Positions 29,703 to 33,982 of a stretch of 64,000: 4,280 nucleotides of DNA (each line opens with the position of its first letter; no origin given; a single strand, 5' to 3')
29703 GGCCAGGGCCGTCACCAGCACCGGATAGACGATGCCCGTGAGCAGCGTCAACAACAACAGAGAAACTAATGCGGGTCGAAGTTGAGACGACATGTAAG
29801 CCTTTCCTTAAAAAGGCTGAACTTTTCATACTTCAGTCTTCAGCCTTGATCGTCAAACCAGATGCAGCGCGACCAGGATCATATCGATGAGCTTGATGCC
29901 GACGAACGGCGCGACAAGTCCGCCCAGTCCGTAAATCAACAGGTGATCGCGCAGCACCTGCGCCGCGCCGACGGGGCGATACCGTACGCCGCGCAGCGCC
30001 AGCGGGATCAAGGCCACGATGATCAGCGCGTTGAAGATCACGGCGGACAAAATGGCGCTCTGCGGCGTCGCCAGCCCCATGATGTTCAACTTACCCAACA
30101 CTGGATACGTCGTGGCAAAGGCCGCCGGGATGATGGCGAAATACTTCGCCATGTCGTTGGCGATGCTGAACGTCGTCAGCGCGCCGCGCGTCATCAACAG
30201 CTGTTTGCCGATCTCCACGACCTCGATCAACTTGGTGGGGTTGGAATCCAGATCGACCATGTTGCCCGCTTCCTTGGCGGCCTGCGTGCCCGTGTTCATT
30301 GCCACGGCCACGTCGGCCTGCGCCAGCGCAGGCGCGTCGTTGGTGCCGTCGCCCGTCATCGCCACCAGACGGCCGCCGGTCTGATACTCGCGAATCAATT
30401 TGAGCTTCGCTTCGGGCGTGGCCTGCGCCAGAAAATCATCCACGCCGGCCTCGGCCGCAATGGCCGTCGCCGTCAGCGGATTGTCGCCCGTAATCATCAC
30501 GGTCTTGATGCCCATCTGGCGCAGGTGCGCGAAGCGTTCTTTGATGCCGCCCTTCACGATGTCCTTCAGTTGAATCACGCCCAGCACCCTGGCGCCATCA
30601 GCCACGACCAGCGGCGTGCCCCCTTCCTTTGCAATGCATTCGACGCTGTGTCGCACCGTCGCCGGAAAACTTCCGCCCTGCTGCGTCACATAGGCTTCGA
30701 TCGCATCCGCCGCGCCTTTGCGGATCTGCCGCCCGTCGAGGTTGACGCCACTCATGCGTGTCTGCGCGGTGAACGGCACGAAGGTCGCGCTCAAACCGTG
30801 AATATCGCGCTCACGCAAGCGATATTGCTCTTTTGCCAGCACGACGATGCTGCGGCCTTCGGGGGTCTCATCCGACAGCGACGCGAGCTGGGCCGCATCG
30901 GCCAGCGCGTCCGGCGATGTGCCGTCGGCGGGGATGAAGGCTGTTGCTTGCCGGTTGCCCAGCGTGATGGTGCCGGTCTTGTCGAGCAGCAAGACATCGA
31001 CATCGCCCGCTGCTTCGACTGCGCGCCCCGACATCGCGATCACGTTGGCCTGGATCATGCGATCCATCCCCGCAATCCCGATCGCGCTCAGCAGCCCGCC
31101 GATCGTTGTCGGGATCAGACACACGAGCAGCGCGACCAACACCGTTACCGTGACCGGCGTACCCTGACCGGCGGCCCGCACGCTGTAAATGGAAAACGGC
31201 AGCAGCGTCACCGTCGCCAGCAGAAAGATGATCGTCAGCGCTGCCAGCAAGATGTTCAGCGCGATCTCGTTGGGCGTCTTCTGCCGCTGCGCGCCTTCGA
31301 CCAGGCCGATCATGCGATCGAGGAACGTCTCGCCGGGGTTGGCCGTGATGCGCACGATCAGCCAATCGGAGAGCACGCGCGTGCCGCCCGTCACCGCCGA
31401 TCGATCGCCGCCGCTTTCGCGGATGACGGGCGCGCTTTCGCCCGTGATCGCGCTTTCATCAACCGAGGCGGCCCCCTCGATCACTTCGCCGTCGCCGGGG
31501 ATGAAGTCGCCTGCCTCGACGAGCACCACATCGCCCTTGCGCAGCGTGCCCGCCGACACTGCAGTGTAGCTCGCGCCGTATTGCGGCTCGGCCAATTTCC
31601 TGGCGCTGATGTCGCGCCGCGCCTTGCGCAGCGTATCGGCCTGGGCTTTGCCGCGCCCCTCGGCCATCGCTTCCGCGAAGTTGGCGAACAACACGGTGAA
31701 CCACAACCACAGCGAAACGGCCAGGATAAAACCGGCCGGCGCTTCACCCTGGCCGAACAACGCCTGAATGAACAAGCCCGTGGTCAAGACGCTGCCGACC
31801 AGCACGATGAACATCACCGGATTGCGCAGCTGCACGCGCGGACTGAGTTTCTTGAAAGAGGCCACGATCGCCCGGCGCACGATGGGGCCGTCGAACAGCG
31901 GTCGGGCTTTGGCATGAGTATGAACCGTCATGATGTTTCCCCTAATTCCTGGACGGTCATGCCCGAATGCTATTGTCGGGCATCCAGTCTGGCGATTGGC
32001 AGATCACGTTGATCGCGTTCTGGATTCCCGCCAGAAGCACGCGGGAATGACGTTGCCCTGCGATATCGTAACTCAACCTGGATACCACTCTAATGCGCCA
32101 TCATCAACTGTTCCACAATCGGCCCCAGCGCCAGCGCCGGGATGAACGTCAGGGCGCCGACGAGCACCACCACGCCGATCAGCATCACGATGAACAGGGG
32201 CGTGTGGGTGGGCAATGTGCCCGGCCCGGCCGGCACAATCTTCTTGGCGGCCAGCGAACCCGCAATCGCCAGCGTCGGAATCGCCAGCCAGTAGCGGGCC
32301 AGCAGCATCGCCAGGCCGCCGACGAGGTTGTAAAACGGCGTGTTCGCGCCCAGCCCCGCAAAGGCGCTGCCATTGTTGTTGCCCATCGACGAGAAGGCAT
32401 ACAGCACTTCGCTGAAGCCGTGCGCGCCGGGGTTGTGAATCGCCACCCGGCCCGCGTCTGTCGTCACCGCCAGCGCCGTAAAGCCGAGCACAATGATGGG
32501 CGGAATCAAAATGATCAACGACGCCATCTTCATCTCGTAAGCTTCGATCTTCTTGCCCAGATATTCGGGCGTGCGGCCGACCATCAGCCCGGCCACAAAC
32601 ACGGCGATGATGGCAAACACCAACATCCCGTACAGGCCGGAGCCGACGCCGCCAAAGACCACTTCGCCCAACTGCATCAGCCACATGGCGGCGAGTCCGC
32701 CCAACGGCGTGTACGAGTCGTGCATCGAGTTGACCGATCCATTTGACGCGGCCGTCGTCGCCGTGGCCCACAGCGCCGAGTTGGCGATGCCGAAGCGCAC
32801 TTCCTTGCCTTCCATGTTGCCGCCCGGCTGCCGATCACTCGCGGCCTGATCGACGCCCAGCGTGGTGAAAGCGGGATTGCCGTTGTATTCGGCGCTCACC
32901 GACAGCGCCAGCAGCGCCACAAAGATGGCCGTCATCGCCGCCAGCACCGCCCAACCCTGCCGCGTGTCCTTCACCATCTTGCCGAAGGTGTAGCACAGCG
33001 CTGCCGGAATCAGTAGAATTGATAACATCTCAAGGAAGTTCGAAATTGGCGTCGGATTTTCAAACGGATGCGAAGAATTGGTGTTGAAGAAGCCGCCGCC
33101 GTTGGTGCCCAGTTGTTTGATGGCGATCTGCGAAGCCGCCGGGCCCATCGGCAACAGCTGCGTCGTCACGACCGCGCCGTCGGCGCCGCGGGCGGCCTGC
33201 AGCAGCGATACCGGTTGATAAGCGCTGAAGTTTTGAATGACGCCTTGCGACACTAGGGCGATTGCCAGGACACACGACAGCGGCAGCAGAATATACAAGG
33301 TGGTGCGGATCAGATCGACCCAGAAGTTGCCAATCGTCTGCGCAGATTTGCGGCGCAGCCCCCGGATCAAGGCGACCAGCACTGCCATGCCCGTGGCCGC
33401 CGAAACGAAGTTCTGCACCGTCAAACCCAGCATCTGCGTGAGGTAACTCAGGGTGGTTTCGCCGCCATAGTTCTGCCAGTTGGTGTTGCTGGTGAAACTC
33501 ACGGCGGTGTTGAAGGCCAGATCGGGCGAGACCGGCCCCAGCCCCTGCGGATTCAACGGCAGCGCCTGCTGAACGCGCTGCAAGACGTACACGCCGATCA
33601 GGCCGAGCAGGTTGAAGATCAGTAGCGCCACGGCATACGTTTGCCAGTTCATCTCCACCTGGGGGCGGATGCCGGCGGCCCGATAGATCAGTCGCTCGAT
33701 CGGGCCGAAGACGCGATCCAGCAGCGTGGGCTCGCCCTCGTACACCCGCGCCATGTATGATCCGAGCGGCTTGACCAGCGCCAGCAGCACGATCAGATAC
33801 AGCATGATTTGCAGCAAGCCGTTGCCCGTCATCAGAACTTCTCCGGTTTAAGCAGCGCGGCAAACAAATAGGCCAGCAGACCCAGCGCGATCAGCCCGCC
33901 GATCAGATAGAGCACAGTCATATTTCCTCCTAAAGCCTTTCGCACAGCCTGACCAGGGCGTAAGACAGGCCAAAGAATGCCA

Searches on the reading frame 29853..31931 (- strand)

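Call 91: search_protein_families(library=pfam, proteins=[window:29853-31931:-], max_evalue=0.00001)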
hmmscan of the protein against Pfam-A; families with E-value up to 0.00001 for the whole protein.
window:29853-31931:- (692 aa): 2 families
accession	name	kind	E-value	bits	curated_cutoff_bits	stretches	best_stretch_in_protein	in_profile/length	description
PF00122.25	E1-E2_ATPase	-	6e-30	104.5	28.1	1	121-293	14-179/181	E1-E2 ATPase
PF00702.32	Hydrolase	-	3.5e-27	96.5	26.4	1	311-540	1-191/191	haloacid dehalogenase-like hydrolase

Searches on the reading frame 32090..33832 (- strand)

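Call 91: search_protein_families(library=pfam, proteins=[window:32090-33832:-], max_evalue=0.00001)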
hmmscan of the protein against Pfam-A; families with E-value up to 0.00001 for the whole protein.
window:32090-33832:- (580 aa): 1 family
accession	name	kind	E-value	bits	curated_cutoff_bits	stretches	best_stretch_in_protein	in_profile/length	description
PF03814.21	KdpA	-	2.3e-254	845.1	22.6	1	11-576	2-548/548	Potassium-transporting ATPase A subunit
